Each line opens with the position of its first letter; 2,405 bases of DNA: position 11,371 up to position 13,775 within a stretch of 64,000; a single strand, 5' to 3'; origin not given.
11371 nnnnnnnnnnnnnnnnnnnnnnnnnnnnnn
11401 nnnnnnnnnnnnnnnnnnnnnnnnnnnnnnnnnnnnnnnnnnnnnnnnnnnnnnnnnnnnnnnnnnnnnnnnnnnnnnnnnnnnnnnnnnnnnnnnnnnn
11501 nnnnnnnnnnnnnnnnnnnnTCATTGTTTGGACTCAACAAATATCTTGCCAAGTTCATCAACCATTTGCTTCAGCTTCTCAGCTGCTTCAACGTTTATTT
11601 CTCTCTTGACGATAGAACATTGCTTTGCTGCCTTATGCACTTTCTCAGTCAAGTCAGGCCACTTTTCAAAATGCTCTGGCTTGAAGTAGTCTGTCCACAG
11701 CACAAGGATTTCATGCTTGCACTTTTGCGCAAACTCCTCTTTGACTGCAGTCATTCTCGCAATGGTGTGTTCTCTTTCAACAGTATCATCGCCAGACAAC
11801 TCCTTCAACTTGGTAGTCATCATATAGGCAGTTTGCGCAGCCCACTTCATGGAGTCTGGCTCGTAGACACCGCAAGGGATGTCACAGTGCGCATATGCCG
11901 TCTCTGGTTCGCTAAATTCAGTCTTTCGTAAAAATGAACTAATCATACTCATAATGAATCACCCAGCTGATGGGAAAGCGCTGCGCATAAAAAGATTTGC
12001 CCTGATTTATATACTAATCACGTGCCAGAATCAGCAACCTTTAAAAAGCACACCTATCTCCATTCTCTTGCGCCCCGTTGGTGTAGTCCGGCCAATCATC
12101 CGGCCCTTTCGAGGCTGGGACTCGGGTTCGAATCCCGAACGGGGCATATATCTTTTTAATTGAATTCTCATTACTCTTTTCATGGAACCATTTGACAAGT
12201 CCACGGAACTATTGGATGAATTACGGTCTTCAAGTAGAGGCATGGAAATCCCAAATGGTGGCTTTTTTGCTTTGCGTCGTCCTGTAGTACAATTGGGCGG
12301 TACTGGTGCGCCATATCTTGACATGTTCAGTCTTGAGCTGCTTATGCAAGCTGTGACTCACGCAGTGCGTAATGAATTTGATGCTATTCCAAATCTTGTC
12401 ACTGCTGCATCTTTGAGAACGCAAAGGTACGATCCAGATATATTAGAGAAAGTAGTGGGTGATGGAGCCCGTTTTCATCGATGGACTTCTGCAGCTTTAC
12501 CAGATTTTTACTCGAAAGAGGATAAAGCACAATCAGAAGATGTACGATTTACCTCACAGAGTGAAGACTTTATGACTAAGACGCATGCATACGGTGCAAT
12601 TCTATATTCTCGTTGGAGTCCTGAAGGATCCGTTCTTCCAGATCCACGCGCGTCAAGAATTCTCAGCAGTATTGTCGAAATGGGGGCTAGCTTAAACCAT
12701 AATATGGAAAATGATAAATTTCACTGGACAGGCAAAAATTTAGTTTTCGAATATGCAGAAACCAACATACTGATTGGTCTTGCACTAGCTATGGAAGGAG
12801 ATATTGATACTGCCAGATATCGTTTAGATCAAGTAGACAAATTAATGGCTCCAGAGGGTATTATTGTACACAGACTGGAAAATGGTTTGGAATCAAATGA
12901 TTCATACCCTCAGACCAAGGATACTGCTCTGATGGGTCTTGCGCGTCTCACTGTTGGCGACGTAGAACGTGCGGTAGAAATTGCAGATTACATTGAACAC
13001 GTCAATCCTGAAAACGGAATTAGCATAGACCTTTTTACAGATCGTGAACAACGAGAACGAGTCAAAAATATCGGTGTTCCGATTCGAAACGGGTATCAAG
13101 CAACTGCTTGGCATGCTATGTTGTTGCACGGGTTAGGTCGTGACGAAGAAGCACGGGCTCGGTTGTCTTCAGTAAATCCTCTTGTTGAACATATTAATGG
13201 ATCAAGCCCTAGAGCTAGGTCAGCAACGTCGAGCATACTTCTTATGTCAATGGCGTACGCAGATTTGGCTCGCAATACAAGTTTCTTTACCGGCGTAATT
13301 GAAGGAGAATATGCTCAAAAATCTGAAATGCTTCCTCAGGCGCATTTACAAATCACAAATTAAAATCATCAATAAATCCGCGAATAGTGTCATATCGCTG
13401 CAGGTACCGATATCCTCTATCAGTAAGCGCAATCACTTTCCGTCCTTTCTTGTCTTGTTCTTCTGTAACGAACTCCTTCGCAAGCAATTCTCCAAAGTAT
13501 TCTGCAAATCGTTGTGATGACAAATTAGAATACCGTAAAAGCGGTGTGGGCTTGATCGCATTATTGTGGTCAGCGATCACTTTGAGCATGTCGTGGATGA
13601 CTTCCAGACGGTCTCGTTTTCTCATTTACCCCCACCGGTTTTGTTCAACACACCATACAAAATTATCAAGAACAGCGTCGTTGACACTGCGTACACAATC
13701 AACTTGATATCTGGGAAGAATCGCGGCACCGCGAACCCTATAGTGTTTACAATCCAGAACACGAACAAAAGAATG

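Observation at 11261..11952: Nickel superoxide dismutase operon (sodN-sodX) in an archaeal context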

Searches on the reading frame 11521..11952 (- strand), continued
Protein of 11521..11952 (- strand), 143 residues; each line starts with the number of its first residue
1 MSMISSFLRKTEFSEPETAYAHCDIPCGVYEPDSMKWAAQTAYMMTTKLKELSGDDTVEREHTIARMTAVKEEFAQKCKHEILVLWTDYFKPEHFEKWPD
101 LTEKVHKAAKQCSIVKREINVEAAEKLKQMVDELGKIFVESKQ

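Call 30: find_encoding_contigs(protein=P0011, flank=10000, max_places=1)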
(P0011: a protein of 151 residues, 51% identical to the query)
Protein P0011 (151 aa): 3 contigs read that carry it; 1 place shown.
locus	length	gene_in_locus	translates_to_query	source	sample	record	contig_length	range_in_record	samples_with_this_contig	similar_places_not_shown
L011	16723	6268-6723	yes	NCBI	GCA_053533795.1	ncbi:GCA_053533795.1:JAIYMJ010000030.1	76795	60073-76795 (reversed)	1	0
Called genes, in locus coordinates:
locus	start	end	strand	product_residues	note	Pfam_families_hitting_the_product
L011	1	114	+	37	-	?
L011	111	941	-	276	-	PF08843:AbiEii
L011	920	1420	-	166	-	-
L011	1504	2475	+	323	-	PF19044:P-loop_TraG, PF12846:AAA_10 (weak)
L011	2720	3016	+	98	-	-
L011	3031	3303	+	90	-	-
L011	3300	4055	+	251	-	-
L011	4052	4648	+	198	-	-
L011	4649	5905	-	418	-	PF00589:Phage_integrase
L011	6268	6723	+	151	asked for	PF09055:Sod_Ni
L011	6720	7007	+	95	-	PF10502:Peptidase_S26, PF00717:Peptidase_S24, PF10502:Peptidase_S26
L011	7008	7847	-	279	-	-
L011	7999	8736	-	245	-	-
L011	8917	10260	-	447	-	-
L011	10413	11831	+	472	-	-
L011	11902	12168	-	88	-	-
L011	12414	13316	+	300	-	PF03176:MMPL (weak), PF02355:SecD_SecF_C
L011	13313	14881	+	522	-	PF02355:SecD_SecF_C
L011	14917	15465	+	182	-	PF00406:ADK (weak), PF02224:Cytidylate_kin (weak), PF13189:Cytidylate_kin2, PF13207:AAA_17, PF13238:AAA_18, PF01202:SKI (faint), PF02224:Cytidylate_kin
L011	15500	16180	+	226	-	PF00254:FKBP_C, PF22199:FKBP26_IF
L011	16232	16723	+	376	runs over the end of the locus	PF00091:Tubulin, PF12327:FtsZ_C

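Call 70: predict_structure(alignment_id=A3)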
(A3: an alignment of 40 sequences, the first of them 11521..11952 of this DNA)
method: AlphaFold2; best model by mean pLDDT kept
length: 143 residues; sequences in the alignment: 40
mean_pLDDT: 89.8   pTM: 0.75
mean pLDDT of the five models: 89.8, 88.6, 88.6, 88.3, 88.3
residues with pLDDT >= 90: 104; 70-90: 19; 50-70: 20; < 50: 0
segments of 3 or more residues with pLDDT < 50: none
pLDDT, mean of each block of 10 residues (from residue 1): 66 71 60 92 98 90 97 98 95 97 98 98 98 97 91
secondary structure, 60 per line:
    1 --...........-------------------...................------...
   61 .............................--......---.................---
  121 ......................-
elements in order: H3-13 H33-51 H58-89 H92-97 H101-117 H121-142

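Call 72: fold_search(model_id=the predicted structure, library=pdb)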
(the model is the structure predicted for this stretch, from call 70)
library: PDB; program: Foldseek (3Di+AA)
matches with E <= 10: 508; with E <= 0.001: 16
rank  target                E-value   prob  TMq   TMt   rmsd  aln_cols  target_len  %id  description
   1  1t6u_D                3.9e-08  1.00  0.73  0.89   3.3       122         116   36  Nickel Superoxide Dismutase (NiSOD) Native 1.30 A Structure (released 2004-07-13)
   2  3g50_C                4.1e-08  1.00  0.72  0.89   3.4       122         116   35  Crystal Structure of NiSOD D3A mutant at 1.9 A (released 2009-04-28)
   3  3g4x_C                6.3e-08  1.00  0.72  0.89   3.3       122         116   35  Crystal Structure of NiSOD Y9F mutant (released 2009-04-28)
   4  3g50_A                9.5e-08  1.00  0.73  0.89   3.2       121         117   36  Crystal Structure of NiSOD D3A mutant at 1.9 A (released 2009-04-28)
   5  1t6u_F                1.1e-07  1.00  0.71  0.88   3.3       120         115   36  Nickel Superoxide Dismutase (NiSOD) Native 1.30 A Structure (released 2004-07-13)
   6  1t6u_A                1.1e-07  1.00  0.72  0.88   3.3       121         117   36  Nickel Superoxide Dismutase (NiSOD) Native 1.30 A Structure (released 2004-07-13)
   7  3g4x_A                1.1e-07  1.00  0.72  0.87   3.3       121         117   36  Crystal Structure of NiSOD Y9F mutant (released 2009-04-28)
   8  3g50_B                1.4e-07  1.00  0.73  0.91   2.3       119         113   34  Crystal Structure of NiSOD D3A mutant at 1.9 A (released 2009-04-28)
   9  1q0d_A                1.4e-07  1.00  0.72  0.88   3.2       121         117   36  Crystal structure of Ni-containing superoxide dismutase with Ni-ligation corresponding to the oxidized state (released 2004-05-18)
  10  1t6q_A                3.0e-07  1.00  0.72  0.93   1.9       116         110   34  Nickel Superoxide Dismutase (NiSOD) CN-treated Apo Structure (released 2004-07-13)
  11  4ncq_A                3.5e-07  1.00  0.72  0.90   1.9       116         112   34  Crystal structure of NiSOD H1A mutant (released 2014-12-24)
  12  1t6q_B                3.7e-07  1.00  0.72  0.91   1.9       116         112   34  Nickel Superoxide Dismutase (NiSOD) CN-treated Apo Structure (released 2004-07-13)
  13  4ncq_B                5.6e-07  1.00  0.72  0.93   1.8       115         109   33  Crystal structure of NiSOD H1A mutant (released 2014-12-24)
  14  1t6i_C                6.6e-07  1.00  0.71  0.92   1.9       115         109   33  Nickel Superoxide Dismutase (NiSOD) Apo Structure (released 2004-07-13)
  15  1t6i_B                8.1e-07  1.00  0.71  0.92   1.8       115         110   33  Nickel Superoxide Dismutase (NiSOD) Apo Structure (released 2004-07-13)
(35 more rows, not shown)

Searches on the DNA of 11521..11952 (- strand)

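Call 61: search_rna_families(source=L011, start=5800, end=6300, threshold=evalue, max_evalue=0.01, show_alignments=1)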
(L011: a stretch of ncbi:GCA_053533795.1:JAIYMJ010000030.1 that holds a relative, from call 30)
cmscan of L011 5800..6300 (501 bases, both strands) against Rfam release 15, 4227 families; matches with E-value up to 0.01: 2.
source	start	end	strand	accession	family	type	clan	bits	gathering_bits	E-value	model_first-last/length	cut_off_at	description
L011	6127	6202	-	RF00910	mir-873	Gene; miRNA;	-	36.6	95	1e-06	1-77/77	no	mir-873 microRNA precursor family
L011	6129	6203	+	RF00910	mir-873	Gene; miRNA;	-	29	95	0.00019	1-77/77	no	mir-873 microRNA precursor family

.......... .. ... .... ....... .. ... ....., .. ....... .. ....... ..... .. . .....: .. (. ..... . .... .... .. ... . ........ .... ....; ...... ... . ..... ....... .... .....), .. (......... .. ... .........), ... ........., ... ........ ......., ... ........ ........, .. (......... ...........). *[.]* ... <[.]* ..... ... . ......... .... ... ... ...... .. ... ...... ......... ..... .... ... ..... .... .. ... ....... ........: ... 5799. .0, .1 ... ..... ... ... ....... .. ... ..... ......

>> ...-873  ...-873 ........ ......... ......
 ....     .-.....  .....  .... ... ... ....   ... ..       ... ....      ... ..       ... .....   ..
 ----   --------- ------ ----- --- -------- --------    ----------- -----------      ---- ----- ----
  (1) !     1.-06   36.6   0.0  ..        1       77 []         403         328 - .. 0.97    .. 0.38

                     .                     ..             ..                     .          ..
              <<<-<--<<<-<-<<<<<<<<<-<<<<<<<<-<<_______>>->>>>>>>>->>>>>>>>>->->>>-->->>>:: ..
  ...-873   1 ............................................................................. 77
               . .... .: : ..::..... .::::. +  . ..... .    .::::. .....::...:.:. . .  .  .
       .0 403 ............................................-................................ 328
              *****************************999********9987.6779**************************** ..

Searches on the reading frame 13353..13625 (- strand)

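Call 4: search_protein_families(library=pfam, proteins=[window:13353-13625:-], max_evalue=0.01)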
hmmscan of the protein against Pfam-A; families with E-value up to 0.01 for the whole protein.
window:13353-13625:- (90 aa): 1 family
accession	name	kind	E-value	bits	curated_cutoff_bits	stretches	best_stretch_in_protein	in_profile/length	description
PF14947.12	HTH_45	-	3.5e-11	43.4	25.5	1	3-82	1-73/77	Winged helix-turn-helix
